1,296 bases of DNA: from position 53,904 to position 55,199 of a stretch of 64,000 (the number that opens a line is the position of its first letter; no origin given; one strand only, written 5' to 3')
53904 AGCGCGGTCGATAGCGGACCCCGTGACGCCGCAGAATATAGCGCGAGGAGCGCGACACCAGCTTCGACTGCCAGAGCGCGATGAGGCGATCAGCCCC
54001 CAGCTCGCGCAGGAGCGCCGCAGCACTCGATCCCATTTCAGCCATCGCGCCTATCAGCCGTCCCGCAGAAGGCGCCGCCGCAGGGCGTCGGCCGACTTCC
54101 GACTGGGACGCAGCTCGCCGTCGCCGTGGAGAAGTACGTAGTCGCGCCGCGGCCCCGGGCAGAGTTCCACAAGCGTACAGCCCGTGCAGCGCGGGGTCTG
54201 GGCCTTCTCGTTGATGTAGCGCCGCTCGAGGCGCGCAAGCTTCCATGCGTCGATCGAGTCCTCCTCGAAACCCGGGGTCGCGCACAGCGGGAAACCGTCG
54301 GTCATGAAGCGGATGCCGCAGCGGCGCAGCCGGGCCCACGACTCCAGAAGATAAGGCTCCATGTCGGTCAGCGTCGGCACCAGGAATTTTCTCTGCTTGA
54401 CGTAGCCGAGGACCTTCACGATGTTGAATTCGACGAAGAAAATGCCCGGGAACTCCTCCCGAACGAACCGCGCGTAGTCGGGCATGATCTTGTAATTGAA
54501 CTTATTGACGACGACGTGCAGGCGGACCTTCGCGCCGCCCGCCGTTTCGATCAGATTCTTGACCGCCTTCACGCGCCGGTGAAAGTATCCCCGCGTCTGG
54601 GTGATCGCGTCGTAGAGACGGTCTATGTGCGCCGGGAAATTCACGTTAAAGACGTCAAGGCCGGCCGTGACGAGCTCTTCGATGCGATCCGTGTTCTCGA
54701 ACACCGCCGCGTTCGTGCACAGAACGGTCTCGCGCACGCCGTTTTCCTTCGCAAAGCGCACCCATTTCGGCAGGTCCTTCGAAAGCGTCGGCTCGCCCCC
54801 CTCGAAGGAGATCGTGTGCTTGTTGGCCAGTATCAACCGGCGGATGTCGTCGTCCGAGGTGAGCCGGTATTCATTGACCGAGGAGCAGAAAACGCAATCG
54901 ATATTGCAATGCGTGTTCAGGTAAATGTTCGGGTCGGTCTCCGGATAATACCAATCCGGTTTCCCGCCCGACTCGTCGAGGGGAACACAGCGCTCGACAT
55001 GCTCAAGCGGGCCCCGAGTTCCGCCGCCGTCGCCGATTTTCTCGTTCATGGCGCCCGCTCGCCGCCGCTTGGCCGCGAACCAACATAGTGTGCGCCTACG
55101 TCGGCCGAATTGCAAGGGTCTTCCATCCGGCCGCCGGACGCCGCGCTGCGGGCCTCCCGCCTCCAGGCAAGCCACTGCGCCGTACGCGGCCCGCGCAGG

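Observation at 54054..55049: Radical SAM enzyme with C-terminal Cys cluster embedded between TPR genes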

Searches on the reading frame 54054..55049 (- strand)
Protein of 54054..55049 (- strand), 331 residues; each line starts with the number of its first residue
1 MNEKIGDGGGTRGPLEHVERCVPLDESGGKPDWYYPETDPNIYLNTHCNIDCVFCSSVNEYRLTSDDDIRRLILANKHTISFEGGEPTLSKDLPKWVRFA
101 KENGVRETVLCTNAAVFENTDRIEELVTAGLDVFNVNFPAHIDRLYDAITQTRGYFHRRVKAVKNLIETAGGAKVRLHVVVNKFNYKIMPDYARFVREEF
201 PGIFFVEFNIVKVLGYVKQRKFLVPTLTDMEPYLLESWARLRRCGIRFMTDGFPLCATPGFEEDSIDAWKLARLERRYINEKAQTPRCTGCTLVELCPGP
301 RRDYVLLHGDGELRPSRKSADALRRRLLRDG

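Call 3: search_protein_families(library=pfam, proteins=[window:54054-55049:-], max_evalue=0.01)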
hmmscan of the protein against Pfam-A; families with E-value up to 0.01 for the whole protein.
window:54054-55049:- (331 aa): 1 family
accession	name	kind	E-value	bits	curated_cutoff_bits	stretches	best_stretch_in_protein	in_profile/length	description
PF04055.27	Radical_SAM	-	1.7e-14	54.8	29.5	1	46-195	5-165/166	Radical SAM superfamily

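Call 4: search_protein_families(library=ncbifam, proteins=[window:54054-55049:-], max_evalue=0.1)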
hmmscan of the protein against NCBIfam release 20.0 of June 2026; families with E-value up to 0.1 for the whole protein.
window:54054-55049:- (331 aa): 39 families (the best 25 are shown)
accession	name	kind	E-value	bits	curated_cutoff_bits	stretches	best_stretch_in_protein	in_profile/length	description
NF038332.1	rSAM_rare_HxsC4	exception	2.5e-22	79.5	500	1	44-229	20-213/335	radical SAM protein HxsC4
TIGR03977.1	rSAM_pair_HxsC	equivalog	1.2e-20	73.6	267.9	1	41-299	28-287/292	His-Xaa-Ser system radical SAM maturase HxsC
TIGR02668.1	moaA_archaeal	equivalog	6.8e-18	64.7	325.25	1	42-210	14-188/303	GTP 3',8-cyclase MoaA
NF001199.0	PRK00164.2-1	equivalog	2e-14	53.4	231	1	42-199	16-178/308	GTP 3',8-cyclase MoaA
TIGR02666.1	moaA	equivalog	3.8e-13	49.1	284.05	1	45-212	17-196/336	GTP 3',8-cyclase MoaA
NF045646.2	rSAM_Se_TrsS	equivalog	1.3e-12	47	490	1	46-220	94-275/441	radical SAM (seleno)protein TrsS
NF045702.1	rSAM_GDGT_ether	equivalog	4.3e-11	42.1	450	1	41-221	89-278/486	tetraether lipid synthase Tes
TIGR04303.1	GeoRSP_rSAM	equivalog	5e-11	42.7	400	1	41-208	8-177/325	GeoRSP system radical SAM/SPASM protein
TIGR04546.1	rSAM_ahbC_deAc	equivalog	7e-11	41.5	650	1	46-205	47-210/390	12,18-didecarboxysiroheme deacetylase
NF038283.1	viperin_w_prok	equivalog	8.5e-11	41.5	180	1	41-187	5-168/281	viperin family antiviral radical SAM protein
TIGR04054.1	rSAM_NirJ1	equivalog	1.4e-10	40.4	650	1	46-199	44-200/387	putative heme d1 biosynthesis radical SAM protein NirJ1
NF045574.1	sacti_mat_StsB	exception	2.5e-09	36.5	625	1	47-197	105-257/466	StsB family radical SAM/SPASM domain sactipeptide maturase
TIGR04466.1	rSAM_BlsE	equivalog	3.1e-09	36.7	400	1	45-197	10-163/327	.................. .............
TIGR04317.1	W_rSAM_matur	equivalog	3.1e-09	36.4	380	1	44-196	10-171/349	tungsten cofactor oxidoreductase radical SAM maturase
TIGR04347.1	pseudo_SAM_Halo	equivalog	3.5e-09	36.4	525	1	76-177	84-182/390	TIGR04347 family pseudo-SAM/SPASM protein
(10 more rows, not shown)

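Call 6: find_homologous_proteins(query=window:54054-55049:-, max_evalue=0.00001)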
Query window:54054-55049:- (331 aa): 36 proteins with E <= 0.00001 among 3017 candidates.
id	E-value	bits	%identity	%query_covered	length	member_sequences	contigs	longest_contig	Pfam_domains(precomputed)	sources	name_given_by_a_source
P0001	7.8e-230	780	100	100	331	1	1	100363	PF04055.28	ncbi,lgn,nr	ncbi:MAG: radical SAM protein [Elusimicrobia bacterium]|nr:radical SAM protein [Elusimicrobiota bact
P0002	1.8e-188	644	84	98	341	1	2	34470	PF04055.28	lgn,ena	-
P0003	9.2e-174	595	76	99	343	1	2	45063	PF04055.28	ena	-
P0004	2.8e-173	594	79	97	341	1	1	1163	PF04055.28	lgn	-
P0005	3.8e-165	567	77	92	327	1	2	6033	PF04055.28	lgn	-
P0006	4.5e-161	554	73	98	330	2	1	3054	PF04055.28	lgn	-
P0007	1.2e-159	549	72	98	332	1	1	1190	PF04055.28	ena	-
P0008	9.2e-94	332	50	85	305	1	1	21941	PF04055.28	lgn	-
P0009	4.0e-93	330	48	89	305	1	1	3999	PF04055.28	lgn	-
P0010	7.4e-93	329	49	87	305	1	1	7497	PF04055.28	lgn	-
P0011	2.6e-92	328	48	88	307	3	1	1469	PF04055.28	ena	-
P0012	1.4e-90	322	50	87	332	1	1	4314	PF04055.28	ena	-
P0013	7.0e-89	316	48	87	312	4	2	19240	PF04055.28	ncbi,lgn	ncbi:MAG: radical SAM protein [Elusimicrobiota bacterium]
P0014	5.4e-87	310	48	88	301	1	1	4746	PF04055.28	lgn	-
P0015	1.4e-85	305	46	91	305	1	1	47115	PF04055.28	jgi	jgi:molybdenum cofactor biosynthesis enzyme MoaA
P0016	1.0e-79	286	43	88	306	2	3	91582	PF04055.28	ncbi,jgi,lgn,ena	-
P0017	3.5e-79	284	46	87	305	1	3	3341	PF04055.28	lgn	-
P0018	3.0e-78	281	45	87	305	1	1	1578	PF04055.28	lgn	-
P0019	3.5e-78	281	48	85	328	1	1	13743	PF04055.28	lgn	-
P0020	7.1e-77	277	49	76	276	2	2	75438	PF04055.28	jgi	-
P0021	8.6e-77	277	46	87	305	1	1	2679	PF04055.28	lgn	-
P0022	1.5e-76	276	47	85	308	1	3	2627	PF04055.28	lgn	-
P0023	6.2e-75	270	46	88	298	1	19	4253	PF04055.28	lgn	-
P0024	6.2e-74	267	46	86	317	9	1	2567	PF04055.28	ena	-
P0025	7.3e-74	267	43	86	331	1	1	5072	PF04055.28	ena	-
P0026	2.2e-72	262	44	85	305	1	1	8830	PF04055.28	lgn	-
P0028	8.6e-72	260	44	86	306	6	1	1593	PF04055.28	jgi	-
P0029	8.9e-64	234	40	88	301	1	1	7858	PF04055.28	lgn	-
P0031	4.3e-56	208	38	85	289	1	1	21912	PF04055.28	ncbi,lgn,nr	ncbi:MAG: radical SAM protein [Candidatus Pacebacteria bacterium]|nr:radical SAM protein [Candidatus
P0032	5.7e-50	188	38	85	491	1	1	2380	PF04055.28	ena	-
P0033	8.3e-39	152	34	81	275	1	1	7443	PF04055.28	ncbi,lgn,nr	ncbi:MAG: radical SAM protein [Elusimicrobia bacterium]|nr:radical SAM protein [Elusimicrobiota bact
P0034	1.1e-18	85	26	95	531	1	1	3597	PF04055.28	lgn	-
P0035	8.4e-9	53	23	83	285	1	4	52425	PF04055.28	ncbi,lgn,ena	-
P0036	2.5e-7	48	25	74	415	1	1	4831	PF04055.28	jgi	-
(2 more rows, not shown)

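Call 9: find_encoding_contigs(protein=P0003, flank=10000, max_places=2)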
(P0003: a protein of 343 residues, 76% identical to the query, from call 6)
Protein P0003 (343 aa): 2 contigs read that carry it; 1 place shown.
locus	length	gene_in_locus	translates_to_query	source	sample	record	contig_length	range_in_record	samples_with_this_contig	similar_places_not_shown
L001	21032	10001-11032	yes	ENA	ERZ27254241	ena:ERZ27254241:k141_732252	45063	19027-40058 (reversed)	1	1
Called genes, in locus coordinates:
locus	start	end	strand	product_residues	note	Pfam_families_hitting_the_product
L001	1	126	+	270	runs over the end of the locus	PF22814:WelO5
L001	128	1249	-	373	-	PF01757:Acyl_transf_3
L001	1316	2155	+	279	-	PF22814:WelO5, PF13640:2OG-FeII_Oxy_3 (weak)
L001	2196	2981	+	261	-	PF22814:WelO5, PF13640:2OG-FeII_Oxy_3 (weak)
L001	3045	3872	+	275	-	PF22814:WelO5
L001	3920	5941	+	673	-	PF04820:Trp_halogenase (faint)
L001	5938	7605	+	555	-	PF13174:TPR_6 (faint), PF13414:TPR_11 (faint), PF13428:TPR_14 (faint), PF14559:TPR_19 (faint), PF00515:TPR_1 (faint), PF13181:TPR_8 (faint), PF07719:TPR_2 (weak), PF13432:TPR_16 (weak), +3 more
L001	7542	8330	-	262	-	-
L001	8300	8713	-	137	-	-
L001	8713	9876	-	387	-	PF13472:Lipase_GDSL_2 (weak)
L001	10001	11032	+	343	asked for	PF04055:Radical_SAM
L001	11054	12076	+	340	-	-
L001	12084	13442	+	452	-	PF02310:B12-binding, PF04055:Radical_SAM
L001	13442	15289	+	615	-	PF02310:B12-binding, PF04055:Radical_SAM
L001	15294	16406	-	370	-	PF00515:TPR_1 (faint), PF07719:TPR_2 (faint), PF12895:ANAPC3 (faint), PF13174:TPR_6 (faint), PF13181:TPR_8 (faint), PF13374:TPR_10 (faint), PF13371:TPR_9 (weak), PF14559:TPR_19, +7 more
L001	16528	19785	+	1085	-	PF13424:TPR_12 (faint), PF00515:TPR_1 (faint), PF07719:TPR_2 (faint), PF13181:TPR_8 (faint), PF13371:TPR_9 (faint), PF13428:TPR_14 (faint), PF13431:TPR_17 (faint), PF13432:TPR_16, +3 more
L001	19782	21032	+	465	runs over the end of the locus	-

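Call 10: find_encoding_contigs(protein=P0016, flank=10000, max_places=2)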
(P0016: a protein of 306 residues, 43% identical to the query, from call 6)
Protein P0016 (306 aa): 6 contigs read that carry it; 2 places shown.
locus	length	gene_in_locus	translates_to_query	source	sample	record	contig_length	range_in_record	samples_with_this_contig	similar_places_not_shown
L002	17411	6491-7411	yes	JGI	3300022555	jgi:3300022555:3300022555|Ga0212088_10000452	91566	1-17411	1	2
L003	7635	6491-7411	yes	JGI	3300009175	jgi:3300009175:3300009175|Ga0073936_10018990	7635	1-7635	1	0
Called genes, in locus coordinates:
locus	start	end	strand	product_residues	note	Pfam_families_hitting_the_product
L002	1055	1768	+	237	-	PF05908:Gamma_PGA_hydro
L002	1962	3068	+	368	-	-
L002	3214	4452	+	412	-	PF00291:PALP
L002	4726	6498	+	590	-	PF04055:Radical_SAM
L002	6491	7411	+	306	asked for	PF04055:Radical_SAM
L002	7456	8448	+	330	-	PF00149:Metallophos, PF12850:Metallophos_2 (faint)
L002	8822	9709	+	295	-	PF09992:NAGPA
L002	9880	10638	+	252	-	-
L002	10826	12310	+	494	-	PF02055:Glyco_hydro_30, PF02057:Glyco_hydro_59 (weak), PF17189:Glyco_hydro_30C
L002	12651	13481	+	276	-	PF03372:Exo_endo_phos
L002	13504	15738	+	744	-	PF00933:Glyco_hydro_3, PF01915:Glyco_hydro_3_C, PF14310:Fn3-like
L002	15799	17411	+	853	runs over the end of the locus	PF00358:PTS_EIIA_1, PF00381:PTS-HPr, PF05524:PEP-utilisers_N, PF00391:PEP-utilizers, PF02896:PEP-utilizers_C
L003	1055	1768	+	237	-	PF05908:Gamma_PGA_hydro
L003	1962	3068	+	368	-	-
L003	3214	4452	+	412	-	PF00291:PALP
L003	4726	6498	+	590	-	PF04055:Radical_SAM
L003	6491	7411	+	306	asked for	PF04055:Radical_SAM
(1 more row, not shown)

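Call 11: find_encoding_contigs(protein=P0015, flank=10000, max_places=2)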
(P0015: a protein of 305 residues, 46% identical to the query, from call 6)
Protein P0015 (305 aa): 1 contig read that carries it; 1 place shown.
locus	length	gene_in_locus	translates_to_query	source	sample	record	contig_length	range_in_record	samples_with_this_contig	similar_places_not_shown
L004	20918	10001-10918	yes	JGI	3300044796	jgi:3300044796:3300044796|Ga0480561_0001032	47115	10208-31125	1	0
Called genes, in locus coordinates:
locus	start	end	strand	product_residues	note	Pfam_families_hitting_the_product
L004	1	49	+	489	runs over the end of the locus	PF04055:Radical_SAM, PF13353:Fer4_12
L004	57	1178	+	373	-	PF27806:HxsD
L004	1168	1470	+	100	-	-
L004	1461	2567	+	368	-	PF04055:Radical_SAM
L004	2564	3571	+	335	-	PF04055:Radical_SAM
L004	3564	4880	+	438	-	PF04055:Radical_SAM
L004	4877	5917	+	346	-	PF04055:Radical_SAM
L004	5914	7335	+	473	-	PF04055:Radical_SAM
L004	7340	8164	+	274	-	-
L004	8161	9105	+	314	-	PF04055:Radical_SAM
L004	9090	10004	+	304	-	PF04055:Radical_SAM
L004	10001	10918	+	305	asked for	PF04055:Radical_SAM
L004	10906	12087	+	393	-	-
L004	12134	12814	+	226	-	PF00027:cNMP_binding, PF13545:HTH_Crp_2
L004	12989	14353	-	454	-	PF00072:Response_reg, PF00158:Sigma54_activat, PF14532:Sigma54_activ_2, PF07728:AAA_5, PF25601:AAA_lid_14, PF02954:HTH_8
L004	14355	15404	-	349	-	PF00989:PAS, PF08448:PAS_4, PF13426:PAS_9, PF08447:PAS_3 (weak), PF00512:HisKA, PF02518:HATPase_c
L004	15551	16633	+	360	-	PF04545:Sigma70_r4 (faint), PF09339:HTH_IclR (faint), PF04552:Sigma54_DBD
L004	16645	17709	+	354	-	PF04055:Radical_SAM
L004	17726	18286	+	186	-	PF10604:Polyketide_cyc2, PF03364:Polyketide_cyc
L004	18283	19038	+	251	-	-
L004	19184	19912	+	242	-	PF04264:YceI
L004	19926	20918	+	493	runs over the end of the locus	PF07396:Porin_O_P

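Call 12: find_encoding_contigs(protein=P0001, flank=10000, max_places=2)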
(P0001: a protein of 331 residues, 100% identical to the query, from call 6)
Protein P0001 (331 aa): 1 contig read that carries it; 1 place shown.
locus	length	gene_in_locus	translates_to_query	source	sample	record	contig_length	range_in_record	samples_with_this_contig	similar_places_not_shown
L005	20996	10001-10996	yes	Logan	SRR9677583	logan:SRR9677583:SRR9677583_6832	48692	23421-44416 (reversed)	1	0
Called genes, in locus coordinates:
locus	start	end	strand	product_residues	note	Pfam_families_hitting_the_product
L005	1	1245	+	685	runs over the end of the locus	PF13428:TPR_14 (faint), PF13371:TPR_9 (faint), PF00515:TPR_1 (faint), PF07719:TPR_2 (faint), PF13174:TPR_6 (faint), PF13181:TPR_8 (faint), PF13414:TPR_11 (faint), PF13432:TPR_16 (weak), +4 more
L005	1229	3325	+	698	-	PF00515:TPR_1 (faint), PF07719:TPR_2 (faint), PF13181:TPR_8 (faint), PF13414:TPR_11 (faint), PF13428:TPR_14 (faint), PF13431:TPR_17 (faint), PF14559:TPR_19 (faint), PF13432:TPR_16 (weak), +1 more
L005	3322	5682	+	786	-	PF01494:FAD_binding_3, PF04820:Trp_halogenase, PF07719:TPR_2 (faint)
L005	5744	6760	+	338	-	-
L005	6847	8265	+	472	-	-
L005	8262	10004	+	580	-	PF07719:TPR_2 (faint), PF13181:TPR_8 (faint), PF13424:TPR_12 (faint), PF14559:TPR_19 (faint), PF00515:TPR_1 (faint), PF13428:TPR_14 (faint), PF13414:TPR_11 (faint), PF13431:TPR_17 (faint), +1 more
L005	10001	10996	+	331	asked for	PF04055:Radical_SAM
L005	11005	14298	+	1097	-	PF00515:TPR_1 (faint), PF07719:TPR_2 (faint), PF13181:TPR_8 (faint), PF13371:TPR_9 (faint), PF13414:TPR_11 (faint), PF13424:TPR_12 (faint), PF13428:TPR_14 (faint), PF13432:TPR_16 (weak), +2 more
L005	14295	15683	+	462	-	-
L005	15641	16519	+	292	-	PF00590:TP_methylase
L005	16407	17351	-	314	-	PF00698:Acyl_transf_1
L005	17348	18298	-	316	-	PF00561:Abhydrolase_1, PF12146:Hydrolase_4 (weak), PF12697:Abhydrolase_6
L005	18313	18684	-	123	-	PF13560:HTH_31, PF01381:HTH_3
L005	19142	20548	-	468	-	PF01553:Acyltransferase, PF01648:ACPS (weak)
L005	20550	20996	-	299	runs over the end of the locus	-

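Call 15: search_solved_structures(query=A1, max_evalue=0.01, show_alignments=2)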
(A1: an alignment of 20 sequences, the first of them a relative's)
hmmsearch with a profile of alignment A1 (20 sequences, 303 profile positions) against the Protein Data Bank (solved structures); distinct sequences matched with E-value up to 0.01: 27.
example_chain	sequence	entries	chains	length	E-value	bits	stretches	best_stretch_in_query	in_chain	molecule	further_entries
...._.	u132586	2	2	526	2.9e-18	69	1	11-194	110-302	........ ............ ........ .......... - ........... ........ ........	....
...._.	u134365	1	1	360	1.7e-13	53.3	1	8-165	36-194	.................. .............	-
7voc_C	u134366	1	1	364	1.7e-13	53.3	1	8-165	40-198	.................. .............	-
2fb2_A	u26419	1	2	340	5e-11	45.2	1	14-179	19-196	Molybdenum cofactor biosynthesis protein A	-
1tv7_A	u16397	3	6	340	5.3e-11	45.1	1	33-179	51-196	Molybdenum cofactor biosynthesis protein A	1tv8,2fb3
8wm2_A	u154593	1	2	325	1.2e-10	44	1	13-110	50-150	Fe-S radical SAM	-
6b4c_A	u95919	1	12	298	7.4e-09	38.1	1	14-157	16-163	Viperin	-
9dgw_A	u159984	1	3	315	7.6e-09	38.1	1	13-157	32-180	Radical SAM core domain-containing protein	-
9dfw_A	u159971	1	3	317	8.1e-09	38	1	13-157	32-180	Radical SAM core domain-containing protein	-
7n7i_A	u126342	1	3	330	9.6e-09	37.7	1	14-157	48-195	Viperin-like enzyme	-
7n7h_A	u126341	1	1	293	4.4e-08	35.6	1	14-157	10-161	VIPERIN-LIKE ENZYME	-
9dfn_A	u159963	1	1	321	5.9e-08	35.1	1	11-158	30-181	Radical SAM core domain-containing protein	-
5v1q_A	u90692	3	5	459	1.2e-07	34.1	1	12-226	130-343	Radical SAM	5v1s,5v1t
9dfu_A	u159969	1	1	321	1.5e-07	33.8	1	12-158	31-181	Radical SAM core domain-containing protein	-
5vsl_A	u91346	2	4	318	4e-07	32.4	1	11-158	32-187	Radical S-adenosyl methionine domain-containing protein 2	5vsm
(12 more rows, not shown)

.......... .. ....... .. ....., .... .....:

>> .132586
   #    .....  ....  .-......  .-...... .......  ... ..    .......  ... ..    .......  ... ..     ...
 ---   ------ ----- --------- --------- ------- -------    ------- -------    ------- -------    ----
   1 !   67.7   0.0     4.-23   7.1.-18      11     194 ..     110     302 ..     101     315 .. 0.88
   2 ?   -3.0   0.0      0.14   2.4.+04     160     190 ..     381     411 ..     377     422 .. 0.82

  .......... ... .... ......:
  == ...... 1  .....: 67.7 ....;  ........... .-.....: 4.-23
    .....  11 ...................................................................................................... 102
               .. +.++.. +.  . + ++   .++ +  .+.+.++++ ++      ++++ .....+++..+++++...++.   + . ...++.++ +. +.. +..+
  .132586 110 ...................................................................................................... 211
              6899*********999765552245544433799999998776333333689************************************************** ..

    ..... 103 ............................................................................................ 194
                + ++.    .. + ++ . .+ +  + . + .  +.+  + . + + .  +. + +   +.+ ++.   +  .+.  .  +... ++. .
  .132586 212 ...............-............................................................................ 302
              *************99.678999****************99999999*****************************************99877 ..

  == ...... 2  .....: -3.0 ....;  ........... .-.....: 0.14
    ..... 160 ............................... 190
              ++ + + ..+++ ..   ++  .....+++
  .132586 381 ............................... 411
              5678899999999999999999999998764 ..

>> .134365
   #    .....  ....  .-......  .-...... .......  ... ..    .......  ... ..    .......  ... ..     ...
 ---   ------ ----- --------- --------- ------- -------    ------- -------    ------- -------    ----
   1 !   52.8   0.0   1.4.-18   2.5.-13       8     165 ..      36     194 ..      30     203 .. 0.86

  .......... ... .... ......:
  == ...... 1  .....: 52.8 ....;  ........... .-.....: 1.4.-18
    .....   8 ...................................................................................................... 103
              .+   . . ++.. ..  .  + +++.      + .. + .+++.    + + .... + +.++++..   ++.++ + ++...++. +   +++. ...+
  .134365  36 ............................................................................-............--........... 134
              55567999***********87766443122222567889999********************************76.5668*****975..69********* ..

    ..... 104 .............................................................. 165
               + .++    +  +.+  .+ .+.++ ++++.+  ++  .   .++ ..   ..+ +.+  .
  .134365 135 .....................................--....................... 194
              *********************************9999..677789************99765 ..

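Call 18: find_encoding_contigs(protein=P0002, flank=10000, max_places=1)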
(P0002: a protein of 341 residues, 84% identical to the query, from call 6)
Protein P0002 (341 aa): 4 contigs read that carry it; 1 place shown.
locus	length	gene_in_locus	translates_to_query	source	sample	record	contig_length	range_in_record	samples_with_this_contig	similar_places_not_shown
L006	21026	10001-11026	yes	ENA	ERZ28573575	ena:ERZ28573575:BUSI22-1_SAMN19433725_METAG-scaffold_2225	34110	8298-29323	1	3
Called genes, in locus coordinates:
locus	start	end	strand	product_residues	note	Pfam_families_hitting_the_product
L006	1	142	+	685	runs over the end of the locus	PF13428:TPR_14 (faint), PF13424:TPR_12 (faint), PF13174:TPR_6 (faint), PF13181:TPR_8 (faint), PF13432:TPR_16 (weak), PF00515:TPR_1 (weak), PF07719:TPR_2 (weak), PF14559:TPR_19 (weak), +4 more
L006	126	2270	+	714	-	PF13428:TPR_14 (faint), PF00515:TPR_1 (faint), PF07719:TPR_2 (faint), PF13414:TPR_11 (faint), PF13424:TPR_12 (faint), PF14559:TPR_19 (faint), PF13431:TPR_17 (faint), PF13432:TPR_16, +3 more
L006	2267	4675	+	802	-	PF01266:DAO (faint), PF01494:FAD_binding_3, PF04820:Trp_halogenase, PF12831:FAD_oxidored (faint), PF04820:Trp_halogenase, PF07719:TPR_2 (faint), PF13181:TPR_8 (faint), PF13432:TPR_16 (faint)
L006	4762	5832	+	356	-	-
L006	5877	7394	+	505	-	PF08238:Sel1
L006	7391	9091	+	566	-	PF00515:TPR_1 (faint), PF07719:TPR_2 (faint), PF13371:TPR_9 (faint), PF13428:TPR_14 (faint), PF13432:TPR_16 (faint), PF14559:TPR_19 (faint), PF13414:TPR_11 (faint), PF13431:TPR_17 (faint), +1 more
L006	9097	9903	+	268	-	-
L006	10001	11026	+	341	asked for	PF04055:Radical_SAM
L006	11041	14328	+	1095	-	PF00515:TPR_1 (faint), PF07719:TPR_2 (faint), PF13181:TPR_8 (faint), PF13414:TPR_11 (faint), PF13424:TPR_12 (faint), PF13432:TPR_16 (weak), PF13371:TPR_9 (weak), PF13432:TPR_16 (weak), +4 more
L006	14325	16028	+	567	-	PF07719:TPR_2 (faint), PF13181:TPR_8 (faint), PF13424:TPR_12 (faint), PF13428:TPR_14 (faint), PF13432:TPR_16 (faint), PF14559:TPR_19 (faint), PF00515:TPR_1 (faint), PF13371:TPR_9 (faint), +1 more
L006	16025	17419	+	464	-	-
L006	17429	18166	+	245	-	PF00590:TP_methylase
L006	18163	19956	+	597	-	PF25062:ARM_TT21_N (faint), PF03704:BTAD (faint), PF07719:TPR_2 (faint), PF13424:TPR_12 (faint), PF13428:TPR_14 (faint), PF13371:TPR_9, PF13432:TPR_16, PF14559:TPR_19 (weak), +7 more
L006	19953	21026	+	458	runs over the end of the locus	-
